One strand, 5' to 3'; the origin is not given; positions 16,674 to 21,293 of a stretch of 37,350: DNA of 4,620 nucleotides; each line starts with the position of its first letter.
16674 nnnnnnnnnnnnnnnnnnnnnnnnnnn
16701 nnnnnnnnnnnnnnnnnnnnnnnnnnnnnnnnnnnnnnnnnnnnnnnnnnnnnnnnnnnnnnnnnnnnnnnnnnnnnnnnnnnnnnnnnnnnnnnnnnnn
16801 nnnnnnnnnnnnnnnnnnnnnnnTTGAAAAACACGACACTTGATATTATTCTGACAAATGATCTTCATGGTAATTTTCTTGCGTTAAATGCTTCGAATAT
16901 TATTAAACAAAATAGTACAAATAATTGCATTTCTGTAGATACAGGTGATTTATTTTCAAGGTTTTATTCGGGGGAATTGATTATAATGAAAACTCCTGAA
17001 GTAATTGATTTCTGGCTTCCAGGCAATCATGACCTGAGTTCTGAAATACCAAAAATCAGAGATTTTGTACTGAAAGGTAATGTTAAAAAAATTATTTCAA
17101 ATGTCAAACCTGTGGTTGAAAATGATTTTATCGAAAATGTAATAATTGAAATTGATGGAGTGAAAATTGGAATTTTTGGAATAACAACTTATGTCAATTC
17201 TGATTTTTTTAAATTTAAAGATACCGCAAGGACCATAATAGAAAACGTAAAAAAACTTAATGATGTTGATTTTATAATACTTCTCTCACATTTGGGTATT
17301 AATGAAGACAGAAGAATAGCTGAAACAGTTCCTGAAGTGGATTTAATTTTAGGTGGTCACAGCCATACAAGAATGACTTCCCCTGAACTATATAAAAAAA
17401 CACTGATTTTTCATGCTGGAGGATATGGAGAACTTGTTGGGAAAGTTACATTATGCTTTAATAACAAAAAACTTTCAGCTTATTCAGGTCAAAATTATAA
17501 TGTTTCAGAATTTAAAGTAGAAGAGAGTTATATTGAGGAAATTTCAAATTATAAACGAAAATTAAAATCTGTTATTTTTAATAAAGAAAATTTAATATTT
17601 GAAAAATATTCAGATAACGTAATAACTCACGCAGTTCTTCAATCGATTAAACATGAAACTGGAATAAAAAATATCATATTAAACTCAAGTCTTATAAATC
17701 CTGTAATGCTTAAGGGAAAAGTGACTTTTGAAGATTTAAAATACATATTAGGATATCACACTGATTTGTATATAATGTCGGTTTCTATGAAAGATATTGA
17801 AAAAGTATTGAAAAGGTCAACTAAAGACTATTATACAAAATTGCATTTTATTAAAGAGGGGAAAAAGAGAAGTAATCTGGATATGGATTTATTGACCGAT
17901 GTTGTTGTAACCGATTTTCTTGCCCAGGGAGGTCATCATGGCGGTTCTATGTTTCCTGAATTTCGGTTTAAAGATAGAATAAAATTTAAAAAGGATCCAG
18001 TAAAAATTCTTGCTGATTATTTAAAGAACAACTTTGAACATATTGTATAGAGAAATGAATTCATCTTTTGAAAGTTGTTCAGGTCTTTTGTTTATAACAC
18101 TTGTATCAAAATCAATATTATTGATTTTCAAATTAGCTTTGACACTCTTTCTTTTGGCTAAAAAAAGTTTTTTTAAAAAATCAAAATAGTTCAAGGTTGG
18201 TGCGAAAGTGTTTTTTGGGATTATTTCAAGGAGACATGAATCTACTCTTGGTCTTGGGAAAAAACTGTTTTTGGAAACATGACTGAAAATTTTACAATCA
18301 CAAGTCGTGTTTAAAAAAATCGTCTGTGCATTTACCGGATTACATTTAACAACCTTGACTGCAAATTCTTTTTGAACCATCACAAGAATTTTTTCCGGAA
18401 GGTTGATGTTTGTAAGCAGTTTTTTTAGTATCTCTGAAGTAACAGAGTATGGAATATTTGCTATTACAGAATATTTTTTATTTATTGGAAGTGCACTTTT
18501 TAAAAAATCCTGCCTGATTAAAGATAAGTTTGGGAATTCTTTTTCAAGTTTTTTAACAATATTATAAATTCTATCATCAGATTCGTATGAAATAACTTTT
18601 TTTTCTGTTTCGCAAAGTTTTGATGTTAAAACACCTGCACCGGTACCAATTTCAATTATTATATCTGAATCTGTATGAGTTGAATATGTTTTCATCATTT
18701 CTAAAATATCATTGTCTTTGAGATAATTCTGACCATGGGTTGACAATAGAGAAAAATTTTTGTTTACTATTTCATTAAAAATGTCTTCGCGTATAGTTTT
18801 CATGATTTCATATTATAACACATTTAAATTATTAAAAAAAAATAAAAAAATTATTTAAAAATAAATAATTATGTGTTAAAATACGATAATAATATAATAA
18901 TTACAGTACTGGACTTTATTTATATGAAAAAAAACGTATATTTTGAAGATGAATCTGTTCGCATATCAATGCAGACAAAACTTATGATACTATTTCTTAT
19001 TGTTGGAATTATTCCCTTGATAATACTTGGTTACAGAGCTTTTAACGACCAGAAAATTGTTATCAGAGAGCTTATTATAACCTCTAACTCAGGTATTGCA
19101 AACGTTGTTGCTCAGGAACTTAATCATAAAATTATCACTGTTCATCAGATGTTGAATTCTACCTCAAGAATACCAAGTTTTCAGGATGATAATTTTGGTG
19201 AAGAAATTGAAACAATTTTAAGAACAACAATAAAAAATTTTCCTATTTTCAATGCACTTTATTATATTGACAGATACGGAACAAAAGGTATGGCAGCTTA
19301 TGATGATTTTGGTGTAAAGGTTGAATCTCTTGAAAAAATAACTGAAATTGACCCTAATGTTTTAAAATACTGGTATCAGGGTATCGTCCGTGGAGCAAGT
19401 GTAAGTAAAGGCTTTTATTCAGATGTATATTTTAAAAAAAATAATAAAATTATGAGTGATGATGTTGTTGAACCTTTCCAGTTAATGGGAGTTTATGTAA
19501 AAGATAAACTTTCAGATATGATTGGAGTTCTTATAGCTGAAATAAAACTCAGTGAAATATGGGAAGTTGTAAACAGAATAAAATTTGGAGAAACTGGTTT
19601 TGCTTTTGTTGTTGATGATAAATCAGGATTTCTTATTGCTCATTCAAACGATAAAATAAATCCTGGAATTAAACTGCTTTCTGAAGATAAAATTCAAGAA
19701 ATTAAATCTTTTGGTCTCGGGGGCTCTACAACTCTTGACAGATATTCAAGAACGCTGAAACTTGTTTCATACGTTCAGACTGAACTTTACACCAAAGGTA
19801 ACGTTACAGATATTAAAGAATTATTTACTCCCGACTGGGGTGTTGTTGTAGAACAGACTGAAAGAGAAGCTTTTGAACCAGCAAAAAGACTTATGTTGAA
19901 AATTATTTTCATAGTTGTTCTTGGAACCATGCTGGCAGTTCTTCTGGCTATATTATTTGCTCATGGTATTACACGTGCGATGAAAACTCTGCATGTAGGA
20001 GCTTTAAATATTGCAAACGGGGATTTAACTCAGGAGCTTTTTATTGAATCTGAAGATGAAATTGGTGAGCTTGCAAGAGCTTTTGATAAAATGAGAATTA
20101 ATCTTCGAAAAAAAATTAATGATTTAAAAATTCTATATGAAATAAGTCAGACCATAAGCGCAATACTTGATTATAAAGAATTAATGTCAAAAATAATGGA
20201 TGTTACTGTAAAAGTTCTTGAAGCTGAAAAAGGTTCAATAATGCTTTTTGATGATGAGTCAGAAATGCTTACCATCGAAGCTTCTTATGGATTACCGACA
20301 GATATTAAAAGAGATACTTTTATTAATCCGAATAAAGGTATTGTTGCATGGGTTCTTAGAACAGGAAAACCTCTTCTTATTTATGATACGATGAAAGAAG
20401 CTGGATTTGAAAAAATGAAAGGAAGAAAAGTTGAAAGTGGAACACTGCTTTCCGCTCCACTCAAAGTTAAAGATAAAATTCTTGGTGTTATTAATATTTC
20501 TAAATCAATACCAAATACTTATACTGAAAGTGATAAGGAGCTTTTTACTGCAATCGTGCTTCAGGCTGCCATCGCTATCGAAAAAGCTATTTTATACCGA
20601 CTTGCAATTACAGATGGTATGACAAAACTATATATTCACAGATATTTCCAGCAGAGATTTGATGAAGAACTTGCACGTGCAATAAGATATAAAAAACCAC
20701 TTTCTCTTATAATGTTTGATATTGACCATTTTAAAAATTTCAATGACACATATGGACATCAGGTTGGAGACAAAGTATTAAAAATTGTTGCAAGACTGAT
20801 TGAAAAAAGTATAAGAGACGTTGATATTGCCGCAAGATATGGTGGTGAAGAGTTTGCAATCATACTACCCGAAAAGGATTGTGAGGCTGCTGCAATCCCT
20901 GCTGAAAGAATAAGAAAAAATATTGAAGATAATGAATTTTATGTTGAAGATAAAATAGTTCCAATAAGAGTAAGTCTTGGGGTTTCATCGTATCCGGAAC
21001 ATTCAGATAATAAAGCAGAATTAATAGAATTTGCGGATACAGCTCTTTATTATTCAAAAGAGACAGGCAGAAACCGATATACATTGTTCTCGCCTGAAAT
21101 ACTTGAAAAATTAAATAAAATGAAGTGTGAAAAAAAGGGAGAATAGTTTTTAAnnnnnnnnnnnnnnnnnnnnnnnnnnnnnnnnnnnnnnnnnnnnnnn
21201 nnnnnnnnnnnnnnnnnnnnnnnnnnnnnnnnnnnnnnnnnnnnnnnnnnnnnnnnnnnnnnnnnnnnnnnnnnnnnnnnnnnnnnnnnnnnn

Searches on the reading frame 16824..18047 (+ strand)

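Call 20: search_protein_families(library=pfam, proteins=[window:16824-18047:+], max_evalue=0.001)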
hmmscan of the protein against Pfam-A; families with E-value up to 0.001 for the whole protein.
window:16824-18047:+ (408 aa): 1 family
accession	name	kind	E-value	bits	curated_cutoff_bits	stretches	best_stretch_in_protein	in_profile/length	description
PF00149.33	Metallophos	-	4.7e-12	47.2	21.5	1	8-182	3-190/191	Calcineurin-like phosphoesterase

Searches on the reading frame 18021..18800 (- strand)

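Call 20: search_protein_families(library=pfam, proteins=[window:18021-18800:-], max_evalue=0.001)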
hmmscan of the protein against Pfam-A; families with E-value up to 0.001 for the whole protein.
window:18021-18800:- (259 aa): 1 family
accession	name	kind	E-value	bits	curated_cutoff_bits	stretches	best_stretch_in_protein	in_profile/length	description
PF00398.26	RrnaAD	-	9.2e-42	143.4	24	1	21-235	7-235/263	Ribosomal RNA adenine dimethylase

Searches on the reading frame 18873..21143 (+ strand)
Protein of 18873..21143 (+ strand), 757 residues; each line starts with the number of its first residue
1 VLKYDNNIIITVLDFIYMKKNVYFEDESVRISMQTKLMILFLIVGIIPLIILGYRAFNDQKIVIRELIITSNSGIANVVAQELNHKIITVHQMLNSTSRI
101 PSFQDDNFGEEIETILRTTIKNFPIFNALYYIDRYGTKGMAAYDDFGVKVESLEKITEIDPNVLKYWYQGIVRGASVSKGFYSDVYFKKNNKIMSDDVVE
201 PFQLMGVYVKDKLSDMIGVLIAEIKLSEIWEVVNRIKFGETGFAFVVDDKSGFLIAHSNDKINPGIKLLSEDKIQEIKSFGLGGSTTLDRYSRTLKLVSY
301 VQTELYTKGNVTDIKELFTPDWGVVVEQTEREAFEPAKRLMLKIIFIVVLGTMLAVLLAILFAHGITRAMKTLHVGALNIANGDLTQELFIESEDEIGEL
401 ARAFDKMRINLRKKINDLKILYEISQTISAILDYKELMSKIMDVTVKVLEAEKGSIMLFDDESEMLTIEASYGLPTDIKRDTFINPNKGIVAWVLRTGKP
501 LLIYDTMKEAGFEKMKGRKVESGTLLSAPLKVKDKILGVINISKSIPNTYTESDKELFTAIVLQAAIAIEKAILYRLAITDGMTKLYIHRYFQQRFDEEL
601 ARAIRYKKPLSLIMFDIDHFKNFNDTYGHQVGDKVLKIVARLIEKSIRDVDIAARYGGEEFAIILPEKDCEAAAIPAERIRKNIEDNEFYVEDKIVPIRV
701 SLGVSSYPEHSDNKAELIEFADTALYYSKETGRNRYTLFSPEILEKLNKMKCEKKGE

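Call 20: search_protein_families(library=pfam, proteins=[window:18873-21143:+], max_evalue=0.001)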
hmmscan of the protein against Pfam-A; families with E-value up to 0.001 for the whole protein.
window:18873-21143:+ (757 aa): 7 families
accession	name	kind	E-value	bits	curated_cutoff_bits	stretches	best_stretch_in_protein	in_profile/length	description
PF00990.26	GGDEF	-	5e-48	163.3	23.8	1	578-735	1-161/161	Diguanylate cyclase, GGDEF domain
PF13185.12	GAF_2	-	1.1e-17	64.9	28.6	1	433-570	3-136/136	GAF domain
PF01590.32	GAF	-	1.6e-13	51.8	22.4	1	435-569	3-133/133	GAF domain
PF00672.30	HAMP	-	2.8e-12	47.2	25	1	361-412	1-52/53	HAMP domain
PF02743.24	dCache_1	-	4e-12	46.6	45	1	64-291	3-227/240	Cache domain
PF13492.12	GAF_3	-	5.7e-11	43.4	27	1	435-570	3-128/129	GAF domain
PF24389.1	ORC-CDC6-like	-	0.00032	20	27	1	377-467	140-229/571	ORC-CDC6-like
